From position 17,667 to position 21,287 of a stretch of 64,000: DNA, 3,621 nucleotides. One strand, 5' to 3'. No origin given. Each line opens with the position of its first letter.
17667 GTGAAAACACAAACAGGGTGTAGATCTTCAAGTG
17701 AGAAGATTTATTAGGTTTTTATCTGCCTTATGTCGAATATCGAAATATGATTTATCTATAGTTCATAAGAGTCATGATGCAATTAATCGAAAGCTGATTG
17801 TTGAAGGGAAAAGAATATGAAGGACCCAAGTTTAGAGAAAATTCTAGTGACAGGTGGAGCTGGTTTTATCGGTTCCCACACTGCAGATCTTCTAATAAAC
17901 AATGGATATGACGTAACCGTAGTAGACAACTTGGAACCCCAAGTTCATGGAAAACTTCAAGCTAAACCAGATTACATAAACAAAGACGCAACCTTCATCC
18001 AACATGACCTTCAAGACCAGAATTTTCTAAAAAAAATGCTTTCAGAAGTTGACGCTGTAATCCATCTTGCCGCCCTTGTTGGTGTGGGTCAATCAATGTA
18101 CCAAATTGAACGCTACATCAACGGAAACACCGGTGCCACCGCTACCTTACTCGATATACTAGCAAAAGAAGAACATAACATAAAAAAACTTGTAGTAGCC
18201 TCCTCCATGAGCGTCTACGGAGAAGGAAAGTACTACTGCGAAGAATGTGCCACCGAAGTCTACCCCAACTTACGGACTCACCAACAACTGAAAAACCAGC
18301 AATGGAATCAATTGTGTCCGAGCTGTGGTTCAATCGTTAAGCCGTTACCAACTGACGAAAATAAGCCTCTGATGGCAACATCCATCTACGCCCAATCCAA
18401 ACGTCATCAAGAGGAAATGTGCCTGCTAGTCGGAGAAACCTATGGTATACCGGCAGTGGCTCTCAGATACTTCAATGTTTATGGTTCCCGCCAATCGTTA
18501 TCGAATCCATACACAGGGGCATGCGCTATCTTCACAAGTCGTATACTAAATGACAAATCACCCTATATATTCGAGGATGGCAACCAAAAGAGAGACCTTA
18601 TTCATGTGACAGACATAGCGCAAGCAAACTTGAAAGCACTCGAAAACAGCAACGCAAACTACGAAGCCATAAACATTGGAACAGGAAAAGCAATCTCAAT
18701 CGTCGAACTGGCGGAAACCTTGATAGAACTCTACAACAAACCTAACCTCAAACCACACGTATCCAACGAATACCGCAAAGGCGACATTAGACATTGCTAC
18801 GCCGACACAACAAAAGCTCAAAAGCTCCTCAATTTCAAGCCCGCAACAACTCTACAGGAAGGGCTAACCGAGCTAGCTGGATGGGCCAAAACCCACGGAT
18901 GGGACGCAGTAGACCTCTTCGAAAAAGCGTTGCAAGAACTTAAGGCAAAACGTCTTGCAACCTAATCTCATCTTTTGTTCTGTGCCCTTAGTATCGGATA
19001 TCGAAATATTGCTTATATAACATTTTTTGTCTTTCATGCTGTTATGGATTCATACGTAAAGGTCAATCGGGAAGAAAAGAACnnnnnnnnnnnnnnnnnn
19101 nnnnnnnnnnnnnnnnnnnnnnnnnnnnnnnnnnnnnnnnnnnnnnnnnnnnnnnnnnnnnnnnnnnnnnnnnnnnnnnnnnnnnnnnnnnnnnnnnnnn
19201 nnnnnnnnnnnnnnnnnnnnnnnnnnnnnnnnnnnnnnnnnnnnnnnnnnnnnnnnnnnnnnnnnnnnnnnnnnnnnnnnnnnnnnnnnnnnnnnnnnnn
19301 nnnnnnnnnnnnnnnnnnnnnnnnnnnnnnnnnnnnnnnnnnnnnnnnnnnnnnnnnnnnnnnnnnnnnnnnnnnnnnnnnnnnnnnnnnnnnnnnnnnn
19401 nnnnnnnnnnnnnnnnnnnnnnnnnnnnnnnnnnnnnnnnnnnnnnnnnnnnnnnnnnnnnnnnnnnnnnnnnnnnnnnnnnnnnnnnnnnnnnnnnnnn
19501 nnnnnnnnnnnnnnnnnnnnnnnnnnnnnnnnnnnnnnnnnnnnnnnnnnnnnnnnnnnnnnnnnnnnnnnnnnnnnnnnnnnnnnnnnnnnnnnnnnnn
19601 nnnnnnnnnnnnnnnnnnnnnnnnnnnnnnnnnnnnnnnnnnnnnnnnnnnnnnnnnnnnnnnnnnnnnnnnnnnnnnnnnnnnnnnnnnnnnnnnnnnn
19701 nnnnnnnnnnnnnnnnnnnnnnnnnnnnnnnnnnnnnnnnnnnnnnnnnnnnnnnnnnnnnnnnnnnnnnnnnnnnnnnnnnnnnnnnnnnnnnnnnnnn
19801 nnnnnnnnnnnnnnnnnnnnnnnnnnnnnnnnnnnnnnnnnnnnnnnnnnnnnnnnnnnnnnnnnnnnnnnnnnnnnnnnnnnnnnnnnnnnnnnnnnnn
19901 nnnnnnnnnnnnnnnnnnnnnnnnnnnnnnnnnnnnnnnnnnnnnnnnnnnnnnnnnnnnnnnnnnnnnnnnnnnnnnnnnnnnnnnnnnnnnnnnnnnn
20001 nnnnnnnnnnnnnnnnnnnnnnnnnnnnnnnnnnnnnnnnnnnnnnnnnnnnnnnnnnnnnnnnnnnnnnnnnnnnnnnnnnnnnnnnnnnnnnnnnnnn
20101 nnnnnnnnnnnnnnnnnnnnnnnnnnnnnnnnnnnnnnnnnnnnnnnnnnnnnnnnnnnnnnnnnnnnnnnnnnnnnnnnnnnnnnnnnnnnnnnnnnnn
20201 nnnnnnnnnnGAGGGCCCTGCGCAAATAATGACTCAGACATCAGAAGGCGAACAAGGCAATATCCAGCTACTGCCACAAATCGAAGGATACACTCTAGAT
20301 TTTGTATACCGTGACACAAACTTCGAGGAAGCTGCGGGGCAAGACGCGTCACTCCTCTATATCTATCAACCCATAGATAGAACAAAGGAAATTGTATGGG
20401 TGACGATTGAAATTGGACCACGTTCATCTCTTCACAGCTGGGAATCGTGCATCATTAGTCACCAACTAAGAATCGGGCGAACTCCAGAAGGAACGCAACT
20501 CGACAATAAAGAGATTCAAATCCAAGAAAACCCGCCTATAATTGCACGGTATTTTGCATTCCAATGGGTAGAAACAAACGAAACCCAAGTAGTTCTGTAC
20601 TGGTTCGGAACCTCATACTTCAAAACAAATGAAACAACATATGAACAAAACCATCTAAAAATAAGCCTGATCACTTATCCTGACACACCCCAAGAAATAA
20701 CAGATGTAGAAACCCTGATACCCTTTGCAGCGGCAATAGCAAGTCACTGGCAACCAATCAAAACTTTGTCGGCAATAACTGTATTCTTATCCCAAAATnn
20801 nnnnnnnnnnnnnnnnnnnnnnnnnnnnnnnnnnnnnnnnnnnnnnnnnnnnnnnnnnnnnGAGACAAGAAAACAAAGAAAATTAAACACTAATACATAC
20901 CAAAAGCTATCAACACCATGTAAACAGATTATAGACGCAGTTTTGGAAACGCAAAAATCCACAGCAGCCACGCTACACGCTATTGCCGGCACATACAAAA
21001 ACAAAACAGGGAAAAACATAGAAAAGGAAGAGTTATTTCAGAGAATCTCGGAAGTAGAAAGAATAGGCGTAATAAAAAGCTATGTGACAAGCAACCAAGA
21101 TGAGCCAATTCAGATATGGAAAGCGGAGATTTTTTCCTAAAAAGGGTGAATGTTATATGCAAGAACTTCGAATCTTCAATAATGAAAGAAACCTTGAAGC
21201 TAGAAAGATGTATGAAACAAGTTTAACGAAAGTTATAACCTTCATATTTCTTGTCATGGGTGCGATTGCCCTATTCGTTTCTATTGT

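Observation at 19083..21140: Archaeosortase fused to a Zn-ribbon, an EpsI-like ectodomain and a cytoplasmic winged-helix-like tail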

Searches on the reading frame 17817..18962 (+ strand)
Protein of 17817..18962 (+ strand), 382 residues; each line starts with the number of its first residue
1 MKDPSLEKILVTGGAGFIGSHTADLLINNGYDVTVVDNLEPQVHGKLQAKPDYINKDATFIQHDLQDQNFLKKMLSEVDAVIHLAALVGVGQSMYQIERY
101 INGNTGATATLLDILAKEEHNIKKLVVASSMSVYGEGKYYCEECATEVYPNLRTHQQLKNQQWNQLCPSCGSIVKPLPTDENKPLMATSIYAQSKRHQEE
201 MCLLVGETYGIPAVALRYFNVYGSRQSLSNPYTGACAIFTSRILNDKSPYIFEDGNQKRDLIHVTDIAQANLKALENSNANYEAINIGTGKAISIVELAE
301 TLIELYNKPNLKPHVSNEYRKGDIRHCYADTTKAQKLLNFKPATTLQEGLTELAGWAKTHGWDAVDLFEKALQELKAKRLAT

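Call 8: search_protein_families(library=pfam, proteins=[window:17817-18962:+], max_evalue=0.001)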
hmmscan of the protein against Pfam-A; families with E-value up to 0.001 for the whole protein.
window:17817-18962:+ (382 aa): 10 families
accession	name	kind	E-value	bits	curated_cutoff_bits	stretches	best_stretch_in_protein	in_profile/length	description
PF01370.27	Epimerase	-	6.2e-55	186.7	20.9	2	9-147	1-134/240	NAD dependent epimerase/dehydratase family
PF16363.11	GDP_Man_Dehyd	-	8.1e-51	173.9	27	2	10-150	1-149/332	GDP-mannose 4,6 dehydratase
PF01073.25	3Beta_HSD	-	1.7e-18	67.1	22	1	10-139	1-125/280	3-beta hydroxysteroid dehydrogenase/isomerase family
PF02719.21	Polysacc_synt_2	-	1.5e-15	57.6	20.2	2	9-172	1-177/293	Polysaccharide biosynthesis protein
PF07993.18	NAD_binding_4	-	3.4e-10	39.9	20.1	1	65-239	77-219/258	Male sterility protein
PF13460.12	NAD_binding_10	-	5.4e-08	33.4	27.2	1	13-141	1-109/184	NAD(P)H-binding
PF00106.31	adh_short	-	4.2e-07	30.1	26.6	1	8-80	2-73/195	short chain dehydrogenase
PF05368.20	NmrA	-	1.9e-06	28.1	27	1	7-86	3-78/298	NmrA-like family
PF04321.23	RmlD_sub_bind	-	8.3e-06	25.5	27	1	8-114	2-88/287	RmlD substrate binding domain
PF03435.24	Sacchrp_dh_NADP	-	2.9e-05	24.8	25.1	1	14-86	5-77/129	Saccharopine dehydrogenase NADP binding domain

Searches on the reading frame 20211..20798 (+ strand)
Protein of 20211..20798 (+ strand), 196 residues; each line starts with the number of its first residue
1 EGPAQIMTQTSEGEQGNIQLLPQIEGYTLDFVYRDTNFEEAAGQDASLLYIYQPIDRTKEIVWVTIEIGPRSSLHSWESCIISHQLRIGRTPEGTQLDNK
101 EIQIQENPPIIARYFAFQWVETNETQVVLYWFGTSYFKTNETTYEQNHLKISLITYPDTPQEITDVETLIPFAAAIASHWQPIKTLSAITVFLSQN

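Call 28: search_protein_representatives(alignment_id=A2)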
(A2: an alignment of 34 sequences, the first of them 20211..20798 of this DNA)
Query: 34 sequences, 197 profile positions. Proteins with E-value up to 0.001 (for the whole library): 269; up to 1e-10: 218; up to 1e-30: 136. The best 150 are listed.
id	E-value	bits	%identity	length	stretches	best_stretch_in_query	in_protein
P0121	3.6e-89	313.8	-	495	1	1-197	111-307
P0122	2.7e-82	291.3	-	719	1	1-197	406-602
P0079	6.4e-82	290.1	-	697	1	1-197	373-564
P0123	3.2e-81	287.8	-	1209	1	2-197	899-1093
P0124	4.3e-81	287.4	-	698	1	1-197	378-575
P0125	1.4e-78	279.2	-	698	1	2-197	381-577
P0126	7.3e-78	276.9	-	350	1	2-197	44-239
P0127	4.9e-77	274.2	-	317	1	2-196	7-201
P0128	1.6e-75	269.2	-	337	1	3-196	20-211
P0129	1.5e-74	266.0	-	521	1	6-196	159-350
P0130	1.7e-74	265.9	-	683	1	2-197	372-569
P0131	5.4e-74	264.2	-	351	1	1-197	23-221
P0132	1.0e-73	263.3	-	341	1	1-193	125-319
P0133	4.0e-73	261.4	-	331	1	2-197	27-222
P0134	3.7e-72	258.3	-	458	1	1-197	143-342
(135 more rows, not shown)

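Call 40: predict_structure(alignment_id=A2)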
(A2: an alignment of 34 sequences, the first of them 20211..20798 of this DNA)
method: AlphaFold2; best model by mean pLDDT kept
length: 196 residues; sequences in the alignment: 34
mean_pLDDT: 85.3   pTM: 0.83
mean pLDDT of the five models: 85.3, 84.8, 82.8, 81.3, 79.7
residues with pLDDT >= 90: 99; 70-90: 71; 50-70: 22; < 50: 4
segments of 3 or more residues with pLDDT < 50: 84-86
pLDDT, mean of each block of 10 residues (from residue 1): 81 74 96 90 91 95 93 66 50 82 92 92 90 87 86 94 95 94 78 79
secondary structure, 60 per line:
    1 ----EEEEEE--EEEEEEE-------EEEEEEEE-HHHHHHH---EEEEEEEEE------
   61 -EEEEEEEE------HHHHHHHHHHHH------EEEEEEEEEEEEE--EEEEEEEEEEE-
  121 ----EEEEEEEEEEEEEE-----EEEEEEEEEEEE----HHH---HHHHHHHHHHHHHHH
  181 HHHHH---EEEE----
elements in order: E5-10 E13-19 E27-34 H36-42 E46-54 E62-69 H76-87 E94-106 E109-119 E125-138 E144-155 H166-185 E189-192

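Call 45: fold_search(model_id=the predicted structure, library=pdb)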
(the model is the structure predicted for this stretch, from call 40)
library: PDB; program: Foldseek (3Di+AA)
matches with E <= 10: 1026; with E <= 0.001: 0
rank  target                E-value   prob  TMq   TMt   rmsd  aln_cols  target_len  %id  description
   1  6xrr_D                1.0e-02  0.92  0.30  0.38  10.6       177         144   10  Structure of SciW bound to the Rhs1 Transmembrane Domain from Salmonella typhimurium (released 2020-12-30)
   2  3klx_A                1.3e-02  0.28  0.18  0.19  12.6       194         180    7  Crystal structure of native abscisic acid receptor PYL3 (released 2010-11-10)
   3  6xrr_H                1.4e-02  0.89  0.30  0.38  10.6       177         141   10  Structure of SciW bound to the Rhs1 Transmembrane Domain from Salmonella typhimurium (released 2020-12-30)
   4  4ds8_A                1.4e-02  0.28  0.17  0.19  13.1       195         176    9  Complex structure of abscisic acid receptor PYL3-(+)-ABA-HAB1 in the presence of Mn2+ (released 2012-06-06)
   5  4dsc_B                1.6e-02  0.25  0.18  0.19  13.0       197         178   10  Complex structure of abscisic acid receptor PYL3 with (+)-ABA in spacegroup of H32 at 1.95A (released 2012-06-06)
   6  5ujv_B                1.7e-02  0.25  0.19  0.19  12.8       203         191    8  Crystal structure of FePYR1 in complex with abscisic acid (released 2017-11-08)
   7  9mvg_A                1.9e-02  0.84  0.30  0.38  11.3       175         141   11  Structure of SciW variant L66A bound to the Rhs1 transmembrane domain (released 2026-01-28)
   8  9mvg_B                2.1e-02  0.87  0.31  0.39   9.6       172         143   10  Structure of SciW variant L66A bound to the Rhs1 transmembrane domain (released 2026-01-28)
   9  3wir_A                2.3e-02  0.38  0.22  0.08  17.8       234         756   11  Crystal structure of kojibiose phosphorylase complexed with glucose (released 2014-02-05)
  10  5jo2_A                2.4e-02  0.18  0.16  0.17  13.2       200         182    8  Crystal structure of abscisic acid-bound abscisic acid receptor PYL3 in complex with type 2C protein phosphatase HAB1 (released 2016-09-07)
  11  3k90_A                2.5e-02  0.23  0.19  0.21  13.3       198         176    8  The Abscisic acid receptor PYR1 in complex with Abscisic Acid (released 2009-11-10)
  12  4dsc_A                2.6e-02  0.21  0.18  0.19  12.9       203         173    9  Complex structure of abscisic acid receptor PYL3 with (+)-ABA in spacegroup of H32 at 1.95A (released 2012-06-06)
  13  6xrb_A                2.8e-02  0.92  0.34  0.41   9.2       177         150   11  Crystal structure of SciW from Salmonella typhimurium (released 2020-12-30)
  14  3kl1_B                2.9e-02  0.54  0.24  0.26   9.9       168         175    8  Crystal structure of abscisic acid receptor PYL2 at 1.55 A (released 2010-11-10)
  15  2v43_C                2.9e-02  0.23  0.20  0.15  21.1       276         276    8  Crystal structure of RseB: a sensor for periplasmic stress response in E. coli (released 2007-08-28)
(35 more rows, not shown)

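Call 77: search_solved_structures(query=A2, max_evalue=10)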
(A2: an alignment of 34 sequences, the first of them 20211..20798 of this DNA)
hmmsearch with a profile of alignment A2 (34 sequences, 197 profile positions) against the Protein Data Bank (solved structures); distinct sequences matched with E-value up to 10: 0.

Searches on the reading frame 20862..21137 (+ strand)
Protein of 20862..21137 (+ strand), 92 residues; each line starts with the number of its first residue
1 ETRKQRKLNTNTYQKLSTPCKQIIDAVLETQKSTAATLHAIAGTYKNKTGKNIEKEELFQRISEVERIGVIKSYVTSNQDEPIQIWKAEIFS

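Call 12: search_protein_families(library=pfam, proteins=[window:20862-21137:+], max_evalue=10)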
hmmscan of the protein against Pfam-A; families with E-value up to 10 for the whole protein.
seq(92 aa): 2 families
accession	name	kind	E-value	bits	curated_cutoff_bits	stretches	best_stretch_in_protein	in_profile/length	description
PF23791.1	DUF7173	-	0.059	13.8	27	1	7-35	106-134/145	Family of unknown function (DUF7173)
PF04157.22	EAP30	-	0.095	12.8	26.8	1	28-78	28-74/219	EAP30/Vps36 family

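Call 13: search_protein_families(library=ncbifam, proteins=[window:20862-21137:+], max_evalue=10)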
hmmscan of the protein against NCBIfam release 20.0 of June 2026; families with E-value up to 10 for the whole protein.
seq(92 aa): 0 families

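Call 30: predict_structure(alignment_id=A3)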
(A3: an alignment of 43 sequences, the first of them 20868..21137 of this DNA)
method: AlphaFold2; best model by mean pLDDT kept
length: 90 residues; sequences in the alignment: 43
mean_pLDDT: 87.2   pTM: 0.74
mean pLDDT of the five models: 87.2, 86.5, 85.2, 84.5, 83.2
residues with pLDDT >= 90: 31; 70-90: 57; 50-70: 2; < 50: 0
segments of 3 or more residues with pLDDT < 50: none
pLDDT, mean of each block of 10 residues (from residue 1): 83 88 90 89 89 90 88 86 82
secondary structure, 60 per line:
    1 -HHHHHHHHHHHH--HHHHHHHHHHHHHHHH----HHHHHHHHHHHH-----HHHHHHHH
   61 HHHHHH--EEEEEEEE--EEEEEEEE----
elements in order: H2-13 H16-31 H36-47 H53-66 E69-76 E79-86

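Call 34: fold_search(model_id=the predicted structure, library=pdb)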
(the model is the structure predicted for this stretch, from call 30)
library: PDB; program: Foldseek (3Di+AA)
matches with E <= 10: 947; with E <= 0.001: 0
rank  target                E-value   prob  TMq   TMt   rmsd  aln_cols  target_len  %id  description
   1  2v1u_A                2.4e-03  1.00  0.73  0.20   2.9        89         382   18  STRUCTURE OF THE AEROPYRUM PERNIX ORC1 PROTEIN IN COMPLEX WITH DNA (released 2007-09-18)
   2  7tjj_I                2.4e-03  1.00  0.68  0.18   2.6        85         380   16  S. cerevisiae ORC bound to 84 bp ARS1 DNA and Cdc6 (state 1) with docked Orc6 N-terminal domain (released 2022-10-05)
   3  3eyy_A                2.4e-03  1.00  0.66  0.47   2.9        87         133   17  Structural basis for the specialization of Nur, a nickel-specific Fur homologue, in metal sensing and DNA recognition (released 2009-06-09)
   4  2qby_A                2.9e-03  1.00  0.69  0.20   3.1        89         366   18  Crystal structure of a heterodimer of Cdc6/Orc1 initiators bound to origin DNA (from S. solfataricus) (released 2007-09-11)
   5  9loa_B                3.3e-03  1.00  0.60  0.67   3.9        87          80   13  Structural insights into the tumor suppressor ZMYND11 reveal diverse recognition mechanisms (released 2026-01-21)
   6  9loa_A                3.8e-03  1.00  0.55  0.58   3.7        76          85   12  Structural insights into the tumor suppressor ZMYND11 reveal diverse recognition mechanisms (released 2026-01-21)
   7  8h7a_A                4.3e-03  1.00  0.58  0.67   3.2        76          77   16  Crystal structure of the dimer form KAT6A WH domain with its bound double stranded DNA (released 2023-01-18)
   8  8h7a_F                4.6e-03  1.00  0.59  0.66   3.2        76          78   16  Crystal structure of the dimer form KAT6A WH domain with its bound double stranded DNA (released 2023-01-18)
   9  9qbd_B                4.9e-03  1.00  0.55  0.47   3.1        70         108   18  Crystal structure of Brachyspira hampsonii PadR with Leu88 replaced by 3-aminotyrosine (released 2026-03-11)
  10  7tji_I                5.6e-03  1.00  0.74  0.19   2.3        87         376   16  S. cerevisiae ORC bound to 84 bp ARS1 DNA and Cdc6 (state 2) with flexible Orc6 N-terminal domain (released 2022-10-05)
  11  3elk_B                6.0e-03  1.00  0.60  0.53   2.5        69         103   10  Crystal structure of putative transcriptional regulator TA0346 from Thermoplasma acidophilum (released 2008-09-30)
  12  9h9x_A                6.0e-03  1.00  0.55  0.46   3.2        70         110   17  Crystal structure of metal-free LmrR_V15Bpy in a closed state (released 2025-03-05)
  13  7y43_A                6.9e-03  1.00  0.57  0.64   2.7        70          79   14  Crystal structure of the KAT6A WH domain and its bound double stranded DNA (released 2023-01-18)
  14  9qbd_A                6.9e-03  1.00  0.59  0.52   3.1        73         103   18  Crystal structure of Brachyspira hampsonii PadR with Leu88 replaced by 3-aminotyrosine (released 2026-03-11)
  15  6i8n_B                7.4e-03  1.00  0.59  0.48   3.9        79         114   15  Crystal structure of LmrR with V15 replaced by unnatural amino acid 4-amino-L-phenylalanine (released 2019-01-02)
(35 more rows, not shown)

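Call 76: search_solved_structures(query=A3, max_evalue=10)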
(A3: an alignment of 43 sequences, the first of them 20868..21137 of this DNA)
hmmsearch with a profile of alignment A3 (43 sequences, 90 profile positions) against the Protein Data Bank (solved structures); distinct sequences matched with E-value up to 10: 7.
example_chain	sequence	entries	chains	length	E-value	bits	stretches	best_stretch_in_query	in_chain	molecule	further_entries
8f2r_H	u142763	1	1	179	0.45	14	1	35-80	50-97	COMM domain-containing protein 8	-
8f2u_H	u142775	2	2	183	0.47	13.9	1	35-80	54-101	COMM domain-containing protein 8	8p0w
2dbb_A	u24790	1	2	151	1.8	12.1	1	11-68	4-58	Putative HTH-type transcriptional regulator PH0061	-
3qne_A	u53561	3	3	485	6.1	10.4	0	12-54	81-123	Seryl-tRNA synthetase, cytoplasmic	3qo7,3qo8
3qo5_A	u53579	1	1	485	6.1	10.4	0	12-54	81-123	Seryl-tRNA synthetase, cytoplasmic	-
5mfb_A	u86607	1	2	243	6.9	10.2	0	19-74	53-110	YIII(Dq)4CqI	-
4d4e_A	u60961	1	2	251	8.3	9.9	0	18-74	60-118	ARMADILLO REPEAT PROTEIN ARM00016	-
